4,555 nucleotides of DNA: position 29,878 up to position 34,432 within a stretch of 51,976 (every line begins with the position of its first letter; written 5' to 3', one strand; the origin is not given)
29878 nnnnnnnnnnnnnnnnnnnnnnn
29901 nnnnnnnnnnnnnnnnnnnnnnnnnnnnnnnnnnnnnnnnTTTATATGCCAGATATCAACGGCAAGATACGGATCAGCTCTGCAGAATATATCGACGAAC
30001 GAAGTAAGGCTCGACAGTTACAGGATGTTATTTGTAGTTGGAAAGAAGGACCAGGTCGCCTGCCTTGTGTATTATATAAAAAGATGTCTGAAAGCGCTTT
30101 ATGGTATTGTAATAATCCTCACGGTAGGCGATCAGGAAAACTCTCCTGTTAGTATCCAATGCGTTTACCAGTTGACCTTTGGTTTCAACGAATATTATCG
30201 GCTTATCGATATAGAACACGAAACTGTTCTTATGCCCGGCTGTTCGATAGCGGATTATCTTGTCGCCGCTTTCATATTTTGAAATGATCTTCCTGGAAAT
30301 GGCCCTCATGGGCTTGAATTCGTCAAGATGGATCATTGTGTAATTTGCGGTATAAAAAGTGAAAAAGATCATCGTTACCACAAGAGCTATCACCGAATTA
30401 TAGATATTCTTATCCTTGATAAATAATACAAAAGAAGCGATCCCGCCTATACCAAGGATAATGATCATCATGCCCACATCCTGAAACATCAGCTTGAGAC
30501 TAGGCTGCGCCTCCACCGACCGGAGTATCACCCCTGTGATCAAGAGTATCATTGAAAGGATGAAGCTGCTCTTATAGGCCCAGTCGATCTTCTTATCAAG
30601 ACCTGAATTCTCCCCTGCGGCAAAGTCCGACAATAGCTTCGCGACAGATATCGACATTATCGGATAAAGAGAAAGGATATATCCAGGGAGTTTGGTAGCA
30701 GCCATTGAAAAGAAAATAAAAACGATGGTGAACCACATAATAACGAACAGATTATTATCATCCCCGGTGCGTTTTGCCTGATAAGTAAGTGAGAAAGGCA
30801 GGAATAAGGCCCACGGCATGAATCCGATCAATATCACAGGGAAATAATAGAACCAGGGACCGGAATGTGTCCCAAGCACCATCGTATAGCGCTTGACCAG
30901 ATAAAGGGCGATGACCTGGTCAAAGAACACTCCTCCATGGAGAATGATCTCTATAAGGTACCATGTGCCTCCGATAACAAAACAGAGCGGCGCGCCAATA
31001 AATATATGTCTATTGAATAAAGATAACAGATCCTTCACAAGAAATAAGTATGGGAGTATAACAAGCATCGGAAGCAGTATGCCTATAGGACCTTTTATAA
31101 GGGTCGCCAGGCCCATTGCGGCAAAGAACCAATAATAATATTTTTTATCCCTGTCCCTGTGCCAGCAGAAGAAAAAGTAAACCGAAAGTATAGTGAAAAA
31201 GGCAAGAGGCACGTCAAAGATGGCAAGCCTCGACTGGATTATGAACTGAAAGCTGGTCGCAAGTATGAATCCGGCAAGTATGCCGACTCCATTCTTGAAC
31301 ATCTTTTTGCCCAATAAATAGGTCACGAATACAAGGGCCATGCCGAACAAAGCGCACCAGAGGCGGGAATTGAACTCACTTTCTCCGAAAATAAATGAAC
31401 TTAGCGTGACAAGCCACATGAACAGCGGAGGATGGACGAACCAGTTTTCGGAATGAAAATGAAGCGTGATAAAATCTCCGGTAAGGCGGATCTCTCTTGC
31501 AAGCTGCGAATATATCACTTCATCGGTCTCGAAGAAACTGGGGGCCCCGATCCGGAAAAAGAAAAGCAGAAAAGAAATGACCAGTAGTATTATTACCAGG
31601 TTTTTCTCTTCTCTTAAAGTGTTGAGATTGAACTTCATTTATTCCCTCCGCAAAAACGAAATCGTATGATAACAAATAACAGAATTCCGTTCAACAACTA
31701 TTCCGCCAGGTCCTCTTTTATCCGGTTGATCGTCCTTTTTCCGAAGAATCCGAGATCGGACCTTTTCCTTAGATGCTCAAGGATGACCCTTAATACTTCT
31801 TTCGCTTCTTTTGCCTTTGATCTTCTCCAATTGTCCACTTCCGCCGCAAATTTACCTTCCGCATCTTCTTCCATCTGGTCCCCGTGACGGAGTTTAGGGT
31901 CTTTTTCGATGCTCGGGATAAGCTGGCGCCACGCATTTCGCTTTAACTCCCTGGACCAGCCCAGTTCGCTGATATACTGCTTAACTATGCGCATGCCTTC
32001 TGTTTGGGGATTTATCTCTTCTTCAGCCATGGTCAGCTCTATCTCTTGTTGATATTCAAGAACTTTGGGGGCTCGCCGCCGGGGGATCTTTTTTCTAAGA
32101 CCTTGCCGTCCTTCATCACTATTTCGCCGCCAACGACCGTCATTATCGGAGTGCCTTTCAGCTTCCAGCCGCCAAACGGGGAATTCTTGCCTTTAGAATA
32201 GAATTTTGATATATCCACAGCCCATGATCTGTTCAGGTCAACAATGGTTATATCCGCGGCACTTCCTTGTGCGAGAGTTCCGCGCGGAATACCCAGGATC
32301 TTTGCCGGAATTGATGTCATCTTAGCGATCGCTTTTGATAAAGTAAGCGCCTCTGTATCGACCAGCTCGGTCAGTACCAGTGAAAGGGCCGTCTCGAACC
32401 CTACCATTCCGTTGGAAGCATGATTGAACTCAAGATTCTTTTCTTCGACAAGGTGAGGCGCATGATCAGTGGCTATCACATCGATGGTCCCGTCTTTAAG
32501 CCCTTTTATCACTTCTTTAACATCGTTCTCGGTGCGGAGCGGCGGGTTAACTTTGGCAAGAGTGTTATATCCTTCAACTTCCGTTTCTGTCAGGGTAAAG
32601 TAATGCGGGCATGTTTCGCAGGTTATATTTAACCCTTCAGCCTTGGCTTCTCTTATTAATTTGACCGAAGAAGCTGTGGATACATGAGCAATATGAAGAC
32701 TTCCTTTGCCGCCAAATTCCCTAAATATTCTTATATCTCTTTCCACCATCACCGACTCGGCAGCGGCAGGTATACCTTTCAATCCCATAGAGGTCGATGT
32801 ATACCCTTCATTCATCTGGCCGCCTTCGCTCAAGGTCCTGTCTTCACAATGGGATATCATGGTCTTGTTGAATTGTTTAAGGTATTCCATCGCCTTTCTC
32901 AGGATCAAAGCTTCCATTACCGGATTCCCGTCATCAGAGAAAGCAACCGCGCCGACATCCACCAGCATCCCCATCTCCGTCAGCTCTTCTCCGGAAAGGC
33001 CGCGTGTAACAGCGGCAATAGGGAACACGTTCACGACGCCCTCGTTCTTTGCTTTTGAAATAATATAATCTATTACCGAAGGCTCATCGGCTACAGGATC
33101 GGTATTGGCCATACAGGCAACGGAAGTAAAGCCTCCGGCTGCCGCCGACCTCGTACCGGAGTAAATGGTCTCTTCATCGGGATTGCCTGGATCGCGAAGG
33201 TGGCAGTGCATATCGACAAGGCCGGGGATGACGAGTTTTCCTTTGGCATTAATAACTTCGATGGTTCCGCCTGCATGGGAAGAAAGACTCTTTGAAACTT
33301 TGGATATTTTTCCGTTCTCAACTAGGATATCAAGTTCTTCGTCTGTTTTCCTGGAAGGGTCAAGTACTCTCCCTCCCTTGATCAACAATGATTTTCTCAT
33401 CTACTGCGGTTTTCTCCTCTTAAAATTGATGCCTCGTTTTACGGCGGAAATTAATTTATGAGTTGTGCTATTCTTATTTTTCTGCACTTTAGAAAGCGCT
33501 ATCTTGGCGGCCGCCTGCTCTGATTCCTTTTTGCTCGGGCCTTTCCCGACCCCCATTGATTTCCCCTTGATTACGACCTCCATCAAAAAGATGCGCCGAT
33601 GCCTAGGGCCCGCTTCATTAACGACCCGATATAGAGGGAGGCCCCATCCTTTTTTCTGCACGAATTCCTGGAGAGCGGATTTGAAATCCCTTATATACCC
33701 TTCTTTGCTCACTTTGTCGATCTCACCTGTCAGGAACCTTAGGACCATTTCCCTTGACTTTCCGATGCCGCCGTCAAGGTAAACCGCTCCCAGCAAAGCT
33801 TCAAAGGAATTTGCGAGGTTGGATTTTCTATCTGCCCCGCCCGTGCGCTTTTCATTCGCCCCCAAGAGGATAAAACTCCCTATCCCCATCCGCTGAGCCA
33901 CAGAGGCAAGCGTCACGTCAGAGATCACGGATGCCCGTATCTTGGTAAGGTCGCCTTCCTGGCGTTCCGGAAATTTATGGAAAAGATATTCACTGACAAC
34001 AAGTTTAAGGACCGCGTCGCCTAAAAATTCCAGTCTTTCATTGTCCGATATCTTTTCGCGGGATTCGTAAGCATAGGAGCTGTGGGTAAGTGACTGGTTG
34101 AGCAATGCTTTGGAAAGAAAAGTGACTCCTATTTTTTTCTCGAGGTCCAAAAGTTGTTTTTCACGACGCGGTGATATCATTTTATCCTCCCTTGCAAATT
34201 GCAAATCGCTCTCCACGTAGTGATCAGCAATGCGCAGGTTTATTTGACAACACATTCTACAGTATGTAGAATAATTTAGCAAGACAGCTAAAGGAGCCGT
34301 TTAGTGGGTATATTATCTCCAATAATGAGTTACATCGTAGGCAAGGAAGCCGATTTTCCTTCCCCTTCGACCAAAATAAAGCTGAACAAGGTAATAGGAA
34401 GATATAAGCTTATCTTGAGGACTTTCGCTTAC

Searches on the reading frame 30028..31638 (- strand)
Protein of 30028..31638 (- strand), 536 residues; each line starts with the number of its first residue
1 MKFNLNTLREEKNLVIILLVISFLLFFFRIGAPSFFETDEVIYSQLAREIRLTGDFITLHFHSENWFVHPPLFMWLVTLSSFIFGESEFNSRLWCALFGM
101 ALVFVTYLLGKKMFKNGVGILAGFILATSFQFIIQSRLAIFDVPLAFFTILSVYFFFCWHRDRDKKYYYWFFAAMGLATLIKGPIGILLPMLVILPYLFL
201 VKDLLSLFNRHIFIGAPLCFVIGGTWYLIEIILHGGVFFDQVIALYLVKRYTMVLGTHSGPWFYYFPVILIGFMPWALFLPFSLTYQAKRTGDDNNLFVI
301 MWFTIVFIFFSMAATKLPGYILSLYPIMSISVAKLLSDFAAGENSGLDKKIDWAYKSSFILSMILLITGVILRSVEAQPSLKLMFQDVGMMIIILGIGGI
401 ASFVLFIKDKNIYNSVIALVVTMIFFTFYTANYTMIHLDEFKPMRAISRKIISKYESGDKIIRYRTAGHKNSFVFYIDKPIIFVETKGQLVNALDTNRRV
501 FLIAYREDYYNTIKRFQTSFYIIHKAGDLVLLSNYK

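Call 78: search_protein_families(library=pfam, proteins=[window:30028-31638:-], max_evalue=0.00001)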
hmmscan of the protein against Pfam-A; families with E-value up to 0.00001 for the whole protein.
window:30028-31638:- (536 aa): 2 families
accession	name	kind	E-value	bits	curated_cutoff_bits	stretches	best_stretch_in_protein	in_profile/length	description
PF13231.12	PMT_2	-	9.6e-21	75.1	26.1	1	69-222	2-153/160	Dolichyl-phosphate-mannose-protein mannosyltransferase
PF02366.24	PMT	-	2.6e-15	57.1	22.7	1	17-229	2-235/245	Dolichyl-phosphate-mannose-protein mannosyltransferase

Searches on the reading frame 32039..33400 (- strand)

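Call 78: search_protein_families(library=pfam, proteins=[window:32039-33400:-], max_evalue=0.00001)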
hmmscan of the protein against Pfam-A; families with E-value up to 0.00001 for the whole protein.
window:32039-33400:- (453 aa): 3 families
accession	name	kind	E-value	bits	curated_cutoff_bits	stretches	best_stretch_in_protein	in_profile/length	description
PF01979.26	Amidohydro_1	-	4.9e-25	88.9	25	1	56-428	1-345/345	Amidohydrolase family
PF07969.17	Amidohydro_3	-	4.6e-16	59.8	29.7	2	348-428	403-471/472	Amidohydrolase family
PF12890.13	DHOase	-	2.9e-06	27.9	21.2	1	54-242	1-139/142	Dihydro-orotase-like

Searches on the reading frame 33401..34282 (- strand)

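Call 78: search_protein_families(library=pfam, proteins=[window:33401-34282:-], max_evalue=0.00001)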
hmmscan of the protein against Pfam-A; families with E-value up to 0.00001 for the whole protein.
window:33401-34282:- (293 aa): 5 families
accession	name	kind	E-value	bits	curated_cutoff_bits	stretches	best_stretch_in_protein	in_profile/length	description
PF14622.11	Ribonucleas_3_3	-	2.7e-36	125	35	1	58-185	2-125/128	Ribonuclease-III-like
PF00636.31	Ribonuclease_3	-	8.6e-27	94.3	27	1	82-172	1-102/102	Ribonuclease III domain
PF00035.32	dsrm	-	3.2e-18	66.5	23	1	201-265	2-65/66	Double-stranded RNA binding motif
PF22935.1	RM44_endonuclase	-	6.1e-10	39.7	27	1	49-166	11-138/139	Large ribosomal subunit protein mL44, endonuclease domain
PF14709.13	DND1_DSRM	-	2.1e-06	28.4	25.7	1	201-244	4-47/80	double strand RNA binding domain from DEAD END PROTEIN 1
